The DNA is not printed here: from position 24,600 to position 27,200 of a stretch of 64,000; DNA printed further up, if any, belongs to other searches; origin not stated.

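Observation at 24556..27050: Membrane-anchored SMC/SbcC-like ABC ATPase with a translationally coupled 65-aa acidic partner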

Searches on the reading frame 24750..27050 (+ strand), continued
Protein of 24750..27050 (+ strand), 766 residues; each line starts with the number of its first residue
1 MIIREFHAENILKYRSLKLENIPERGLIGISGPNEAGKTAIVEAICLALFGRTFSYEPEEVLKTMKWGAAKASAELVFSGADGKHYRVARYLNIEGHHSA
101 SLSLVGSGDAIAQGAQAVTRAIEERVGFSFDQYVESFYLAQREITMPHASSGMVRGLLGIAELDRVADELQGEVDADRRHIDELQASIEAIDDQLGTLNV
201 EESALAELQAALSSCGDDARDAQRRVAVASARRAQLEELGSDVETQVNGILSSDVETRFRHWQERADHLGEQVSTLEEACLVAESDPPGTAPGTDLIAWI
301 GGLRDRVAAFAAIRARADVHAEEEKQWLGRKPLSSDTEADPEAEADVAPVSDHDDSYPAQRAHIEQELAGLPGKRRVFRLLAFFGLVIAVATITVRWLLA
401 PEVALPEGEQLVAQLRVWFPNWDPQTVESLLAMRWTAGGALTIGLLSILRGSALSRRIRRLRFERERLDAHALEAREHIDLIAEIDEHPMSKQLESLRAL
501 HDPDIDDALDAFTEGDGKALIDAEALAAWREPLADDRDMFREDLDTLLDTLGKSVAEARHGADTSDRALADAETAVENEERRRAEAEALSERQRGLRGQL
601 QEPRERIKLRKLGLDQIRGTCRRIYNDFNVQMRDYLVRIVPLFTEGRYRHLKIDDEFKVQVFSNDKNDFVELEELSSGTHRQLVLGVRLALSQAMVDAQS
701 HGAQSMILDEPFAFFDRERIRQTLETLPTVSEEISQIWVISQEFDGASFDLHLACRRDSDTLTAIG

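Call 35: predict_structure(alignment_id=A2)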
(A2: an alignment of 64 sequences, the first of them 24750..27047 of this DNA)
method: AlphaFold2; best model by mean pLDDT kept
length: 766 residues; sequences in the alignment: 64
mean_pLDDT: 86.3   pTM: 0.53
mean pLDDT of the five models: 86.3, 86.1, 83.8, 83.4, 82.4
residues with pLDDT >= 90: 251; 70-90: 462; 50-70: 37; < 50: 16
segments of 3 or more residues with pLDDT < 50: 333-339, 344-351
pLDDT, mean of each block of 10 residues (from residue 1): 97 97 95 93 96 92 94 97 94 95 95 96 90 82 63 74 90 96 94 90 86 87 86 87 88 89 89 86 63 82 90 89 84 49 48 72 86 84 86 81 70 77 76 84 89 89 90 88 88 90 90 88 89 88 86 87 88 89 90 93 95 94 86 87 84 80 86 84 85 78 87 83 89 92 89 96 94
secondary structure, 60 per line:
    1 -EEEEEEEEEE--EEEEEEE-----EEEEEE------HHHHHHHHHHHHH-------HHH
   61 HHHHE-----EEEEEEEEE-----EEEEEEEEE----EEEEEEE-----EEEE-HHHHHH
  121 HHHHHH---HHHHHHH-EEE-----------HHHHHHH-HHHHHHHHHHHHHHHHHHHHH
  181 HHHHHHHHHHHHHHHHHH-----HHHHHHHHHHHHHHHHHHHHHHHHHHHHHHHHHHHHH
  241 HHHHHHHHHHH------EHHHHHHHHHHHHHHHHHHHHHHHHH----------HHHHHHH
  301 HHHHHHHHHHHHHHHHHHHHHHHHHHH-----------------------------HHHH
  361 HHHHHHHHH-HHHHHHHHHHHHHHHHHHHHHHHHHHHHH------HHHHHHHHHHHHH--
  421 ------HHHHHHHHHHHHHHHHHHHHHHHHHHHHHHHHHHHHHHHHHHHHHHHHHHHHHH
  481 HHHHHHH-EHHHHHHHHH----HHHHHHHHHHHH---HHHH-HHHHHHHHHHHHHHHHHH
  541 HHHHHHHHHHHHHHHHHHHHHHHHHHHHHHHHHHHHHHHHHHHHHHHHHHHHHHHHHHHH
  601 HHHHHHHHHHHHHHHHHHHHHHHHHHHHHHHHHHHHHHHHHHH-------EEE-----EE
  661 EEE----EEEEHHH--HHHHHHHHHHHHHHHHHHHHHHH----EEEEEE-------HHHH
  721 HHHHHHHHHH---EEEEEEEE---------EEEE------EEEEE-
elements in order (helices of 4 or more, strands of 3 or more residues): E2-11 E14-20 E26-31 H38-50 H58-64 E71-79 E85-93 E98-104 E110-113 H115-126 H130-136 E138-140 H152-158 H160-198 H204-251 H259-283 H294-327 H357-369 H371-399 H406-418 H427-487 H490-498 H503-514 H518-521 H523-643 E651-653 E659-663 E668-671 H677-699 E704-709 H717-730 E734-741 E751-754 E761-765

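Call 37: fold_search(model_id=the predicted structure, library=pdb)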
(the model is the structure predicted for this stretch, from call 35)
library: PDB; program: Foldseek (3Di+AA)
matches with E <= 10: 910; with E <= 0.001: 148
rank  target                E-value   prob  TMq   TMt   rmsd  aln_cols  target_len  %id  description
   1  7zr1_D                2.6e-18  1.00  0.43  0.43  32.1       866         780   13  Chaetomium thermophilum Mre11-Rad50-Nbs1 complex bound to ATPyS (composite structure) (released 2023-01-11)
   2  7zr1_C                4.2e-18  1.00  0.40  0.39  31.2       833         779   12  Chaetomium thermophilum Mre11-Rad50-Nbs1 complex bound to ATPyS (composite structure) (released 2023-01-11)
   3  5dny_D                6.8e-14  1.00  0.32  0.65  63.3       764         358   12  Structure of the ATPrS-Mre11/Rad50-DNA complex (released 2016-02-24)
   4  8i4x_B                9.9e-14  1.00  0.36  0.27  45.9      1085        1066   11  Cryo-EM structure of 5-subunit Smc5/6 (released 2024-06-26)
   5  8i4x_A                5.0e-13  1.00  0.29  0.22  60.3      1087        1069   12  Cryo-EM structure of 5-subunit Smc5/6 (released 2024-06-26)
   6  3qf7_A                7.6e-13  1.00  0.31  0.64  55.0       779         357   12  The Mre11:Rad50 complex forms an ATP dependent molecular clamp in DNA double-strand break repair (released 2011-04-20)
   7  7yqh_B                7.6e-13  1.00  0.35  0.26  44.1      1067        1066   12  Cryo-EM structure of 8-subunit Smc5/6 (released 2024-01-31)
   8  3av0_B                1.3e-12  1.00  0.32  0.64  52.8       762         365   11  Crystal structure of Mre11-Rad50 bound to ATP S (released 2011-05-25)
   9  3qf7_B                2.2e-12  1.00  0.20  0.41  48.4       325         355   18  The Mre11:Rad50 complex forms an ATP dependent molecular clamp in DNA double-strand break repair (released 2011-04-20)
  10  8i13_B                3.5e-12  1.00  0.31  0.24  42.1      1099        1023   11  Cryo-EM structure of 6-subunit Smc5/6 (released 2024-06-26)
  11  7qcd_A                3.7e-12  1.00  0.30  0.24  60.6      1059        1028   10  CryoEM structure of the Smc5/6-holocomplex (composite structure) (released 2022-09-21)
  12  3auy_B                5.0e-12  1.00  0.30  0.61  55.1       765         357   12  Crystal structure of Rad50 bound to ADP (released 2011-05-25)
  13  3auy_A                5.6e-12  1.00  0.31  0.62  56.9       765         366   11  Crystal structure of Rad50 bound to ADP (released 2011-05-25)
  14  4w9m_E                7.2e-12  1.00  0.20  0.42   5.1       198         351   24  AMPPNP bound Rad50 in complex with dsDNA (released 2015-01-14)
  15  7nyw_B                7.2e-12  1.00  0.30  0.28  52.5       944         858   12  Cryo-EM structure of the MukBEF-MatP-DNA head module (released 2021-07-07)
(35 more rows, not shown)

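Call 46: search_solved_structures(query=A2, max_evalue=0.001, show_alignments=2)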
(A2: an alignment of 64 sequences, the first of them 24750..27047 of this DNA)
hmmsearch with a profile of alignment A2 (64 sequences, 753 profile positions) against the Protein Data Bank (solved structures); distinct sequences matched with E-value up to 0.001: 19.
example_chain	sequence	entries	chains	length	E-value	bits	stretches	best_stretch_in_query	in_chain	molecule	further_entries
5f3w_B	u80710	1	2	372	2.5e-41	145.5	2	24-217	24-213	DNA double-strand break repair Rad50 ATPase,DNA double-strand break repair Rad50 ATPase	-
3aux_A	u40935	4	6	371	1.2e-40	143.2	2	24-217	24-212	DNA double-strand break repair rad50 ATPase | DNA double-strand break repair Rad50 ATPase,DNA double-strand break repair Rad50 ATPase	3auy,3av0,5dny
3qf7_A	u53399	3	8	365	5.7e-15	58.3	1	25-145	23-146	Rad50 | Probable DNA double-strand break repair Rad50 ATPase,Probable DNA double-strand break repa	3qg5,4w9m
3qku_A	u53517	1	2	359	1.6e-14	56.8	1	614-745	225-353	DNA double-strand break repair rad50 ATPase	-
3tho_A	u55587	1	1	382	1.8e-14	56.6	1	25-145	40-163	Probable DNA double-strand break repair Rad50 ATPase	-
6s6v_C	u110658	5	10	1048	6.9e-14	54.7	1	24-409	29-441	Nuclease SbcCD subunit C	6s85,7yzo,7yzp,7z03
3qkt_A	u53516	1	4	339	9.5e-14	54.3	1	614-745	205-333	DNA double-strand break repair rad50 ATPase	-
4nck_A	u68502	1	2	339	2.7e-13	52.8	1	614-745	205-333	DNA double-strand break repair Rad50 ATPase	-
4nch_A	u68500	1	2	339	2.1e-12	49.8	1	614-745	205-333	DNA double-strand break repair Rad50 ATPase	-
4nci_A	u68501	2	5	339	4.4e-12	48.7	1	614-745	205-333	DNA double-strand break repair Rad50 ATPase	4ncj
3qkr_B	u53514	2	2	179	5.4e-09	38.5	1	613-745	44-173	DNA double-strand break repair rad50 ATPase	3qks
1ii8_B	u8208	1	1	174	7.8e-09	38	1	613-745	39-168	Rad50 ABC-ATPase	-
1f2t_B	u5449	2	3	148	8e-09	38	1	614-745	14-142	RAD50 ABC-ATPASE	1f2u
1us8_B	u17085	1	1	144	2.5e-07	33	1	614-745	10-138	DNA DOUBLE-STRAND BREAK REPAIR RAD50 ATPASE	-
5xei_A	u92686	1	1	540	4.8e-07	32.1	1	147-433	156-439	Chromosome partition protein Smc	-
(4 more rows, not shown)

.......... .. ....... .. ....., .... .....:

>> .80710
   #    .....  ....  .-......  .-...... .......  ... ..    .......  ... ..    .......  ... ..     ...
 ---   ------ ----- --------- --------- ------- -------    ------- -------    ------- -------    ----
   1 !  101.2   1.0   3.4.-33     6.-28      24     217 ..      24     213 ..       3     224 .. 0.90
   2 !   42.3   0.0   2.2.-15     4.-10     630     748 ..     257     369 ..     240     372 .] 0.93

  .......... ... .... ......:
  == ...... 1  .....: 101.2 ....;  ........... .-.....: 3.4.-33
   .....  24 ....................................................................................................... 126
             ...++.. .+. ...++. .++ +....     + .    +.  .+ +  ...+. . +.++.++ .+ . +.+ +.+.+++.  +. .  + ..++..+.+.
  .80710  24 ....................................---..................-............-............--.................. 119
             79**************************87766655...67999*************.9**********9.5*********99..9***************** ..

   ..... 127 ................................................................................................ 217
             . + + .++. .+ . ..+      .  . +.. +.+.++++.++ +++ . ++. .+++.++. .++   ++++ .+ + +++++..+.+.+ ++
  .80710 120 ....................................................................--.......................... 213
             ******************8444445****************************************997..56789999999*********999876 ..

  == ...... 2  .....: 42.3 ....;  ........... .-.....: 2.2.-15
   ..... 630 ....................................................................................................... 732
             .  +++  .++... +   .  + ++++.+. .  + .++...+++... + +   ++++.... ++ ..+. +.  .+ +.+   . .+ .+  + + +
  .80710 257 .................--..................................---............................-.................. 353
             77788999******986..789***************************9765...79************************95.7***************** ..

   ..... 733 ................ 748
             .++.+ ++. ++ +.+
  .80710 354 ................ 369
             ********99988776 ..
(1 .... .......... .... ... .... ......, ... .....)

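Call 68: search_protein_families(library=pfam, alignment_id=A7, max_evalue=0.00001)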
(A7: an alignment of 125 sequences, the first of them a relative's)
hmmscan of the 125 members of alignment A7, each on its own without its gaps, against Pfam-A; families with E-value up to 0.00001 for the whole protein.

A. member 1, L001:4243-5094:+ (284 aa): 2 families
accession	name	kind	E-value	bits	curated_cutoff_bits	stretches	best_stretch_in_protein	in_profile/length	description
PF13369.12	Transglut_core2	-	1.5e-49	167.9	23.5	1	45-199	2-154/155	Transglutaminase-like superfamily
PF13371.12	TPR_9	-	4.1e-18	65.6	35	1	202-271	1-70/73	Tetratricopeptide repeat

B. families by the number of members that match (of 125 scanned): 157 families (the first 25 are shown)
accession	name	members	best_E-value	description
PF00158.32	Sigma54_activat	3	1.8e-66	Sigma-54 interaction domain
PF13561.12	adh_short_C2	3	1.3e-60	Enoyl-(Acyl carrier protein) reductase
PF00106.31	adh_short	3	1.5e-49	short chain dehydrogenase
PF02771.21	Acyl-CoA_dh_N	3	2.7e-26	Acyl-CoA dehydrogenase, N-terminal domain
PF00441.29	Acyl-CoA_dh_1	3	2.6e-25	Acyl-CoA dehydrogenase, C-terminal domain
PF02770.24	Acyl-CoA_dh_M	3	9e-24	Acyl-CoA dehydrogenase, middle domain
PF07728.20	AAA_5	3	1.2e-22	AAA domain (dynein-related subfamily)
PF08659.16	KR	3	2.8e-10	KR domain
PF00133.28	tRNA-synt_1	2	2.5e-145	tRNA synthetases class I (I, L, M and V)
PF00361.26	Proton_antipo_M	2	3.1e-80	NADH:quinone oxidoreductase/Mrp antiporter, TM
PF07724.20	AAA_2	2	1.6e-63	AAA domain (Cdc48 subfamily)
PF00773.25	RNB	2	7.5e-56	RNB domain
PF00990.26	GGDEF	2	6.5e-48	Diguanylate cyclase, GGDEF domain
PF00365.25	PFK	2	2.5e-45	Phosphofructokinase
PF08264.19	Anticodon_1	2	2.3e-40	Anticodon-binding domain of tRNA ligase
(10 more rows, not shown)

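Call 69: search_protein_families(library=padloc, alignment_id=A7, max_evalue=1e-10)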
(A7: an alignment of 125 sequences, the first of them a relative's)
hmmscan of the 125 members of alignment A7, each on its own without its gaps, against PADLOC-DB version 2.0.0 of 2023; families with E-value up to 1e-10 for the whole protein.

A. member 1, L001:4243-5094:+ (284 aa): 0 families

B. families by the number of members that match (of 125 scanned): 30 families (the first 25 are shown)
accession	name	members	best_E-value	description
PDLC01995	RtcR_PspF2--CARF_AAA_HTH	2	1.6e-103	-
PDLC01994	RtcR_PspF1--CARF_AAA_HTH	2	8.8e-58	-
PDLC01993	RtcR--CARF_AAA_HTH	2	6.5e-55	-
PDLC04134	mad2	2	1.9e-21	mads_2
PDLC02521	PglX|PglXI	1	1.1e-36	PglX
PDLC04606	PDC-M37B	1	2.7e-35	-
PDLC03600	REase_MTase_IIG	1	3.5e-33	Type IIG restriction enzyme-methyltransferase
PDLC03347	MTase_II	1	7.6e-29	Type II methyltransferase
PDLC03838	DolB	1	5e-27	-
PDLC03248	MTase_II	1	2.2e-25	Type II methyltransferase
PDLC03267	MTase_II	1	5.4e-25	Type II methyltransferase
PDLC04605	PDC-M37B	1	1.7e-24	-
PDLC02524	PglX|PglXI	1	4.7e-20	PglX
PDLC02527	PglX|PglXI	1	6.5e-20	PglX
PDLC02516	PglX|PglXI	1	1.4e-18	PglX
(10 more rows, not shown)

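Call 75: search_dna_similar(query=window:24750-27047:+, collection=plasmids, mode=protein, max_evalue=0.00001, max_rows=12)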
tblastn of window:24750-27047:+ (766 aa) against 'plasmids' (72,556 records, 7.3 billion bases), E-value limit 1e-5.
Records with a match: 35; places in all: 35; records where one place covers at least 80% of the query: 0.
Best place of each record, by identity: <60% 35.
By first word of the organism name: Azospirillum 11; Acinetobacter 6; Arcobacter 3; Pseudoalteromonas 3; Bradyrhizobium 3; Rhizobium 3; Methylocella 2; Priestia 1; Thermus 1; Bosea 1; and 1 more.
By predicted mobility (MOB-suite, as given by PLSDB): non-mobilizable 22; conjugative 7; mobilizable 6.
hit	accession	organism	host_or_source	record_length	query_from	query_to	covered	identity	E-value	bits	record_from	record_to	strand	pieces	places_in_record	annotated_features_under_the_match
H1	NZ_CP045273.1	Priestia megaterium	pure culture,Paper surface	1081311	1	181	24%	32.2%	1e-8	67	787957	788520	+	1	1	none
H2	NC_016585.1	Azospirillum lipoferum 4B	-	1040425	26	199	23%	29.8%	1e-7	63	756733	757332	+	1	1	none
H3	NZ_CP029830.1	Azospirillum ramasamyi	single cell,Cow dung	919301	26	199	23%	29.4%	1e-8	67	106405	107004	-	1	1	AAA family ATPase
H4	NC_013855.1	Azospirillum sp. B510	-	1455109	20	186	22%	27.8%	5e-6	58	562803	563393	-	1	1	record has no annotation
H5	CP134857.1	Arcobacter sp. AZ-2023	food,chicken meat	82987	26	182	20%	29.4%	1e-8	67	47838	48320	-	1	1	SMC family ATPase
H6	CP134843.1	Arcobacter sp. AZ-2023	food,chicken meat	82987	26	182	20%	29.4%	1e-8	67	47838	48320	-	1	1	SMC family ATPase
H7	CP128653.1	Arcobacter sp. DSM 115960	animal,chicken meat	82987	26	182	20%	29.4%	1e-8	67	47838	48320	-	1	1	SMC family ATPase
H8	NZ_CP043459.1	Acinetobacter baumannii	Homo sapiens,Skin/Wound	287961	26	194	22%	26.5%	7e-6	58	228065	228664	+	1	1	AAA family ATPase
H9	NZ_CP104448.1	Acinetobacter baumannii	Homo sapiens,sputum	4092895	26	194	22%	26.5%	7e-6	58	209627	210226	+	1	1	none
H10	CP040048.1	Acinetobacter baumannii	Homo sapiens,blood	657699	26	193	22%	26.6%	5e-6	58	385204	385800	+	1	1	ATP-dependent dsDNA exonuclease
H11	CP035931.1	Acinetobacter baumannii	Homo sapiens,blood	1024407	26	193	22%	26.6%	5e-6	58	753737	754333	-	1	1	ATP-dependent dsDNA exonuclease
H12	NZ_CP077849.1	Acinetobacter baumannii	Homo sapiens,Rectal swab_P28_BU14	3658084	26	193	22%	26.6%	5e-6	58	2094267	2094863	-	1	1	none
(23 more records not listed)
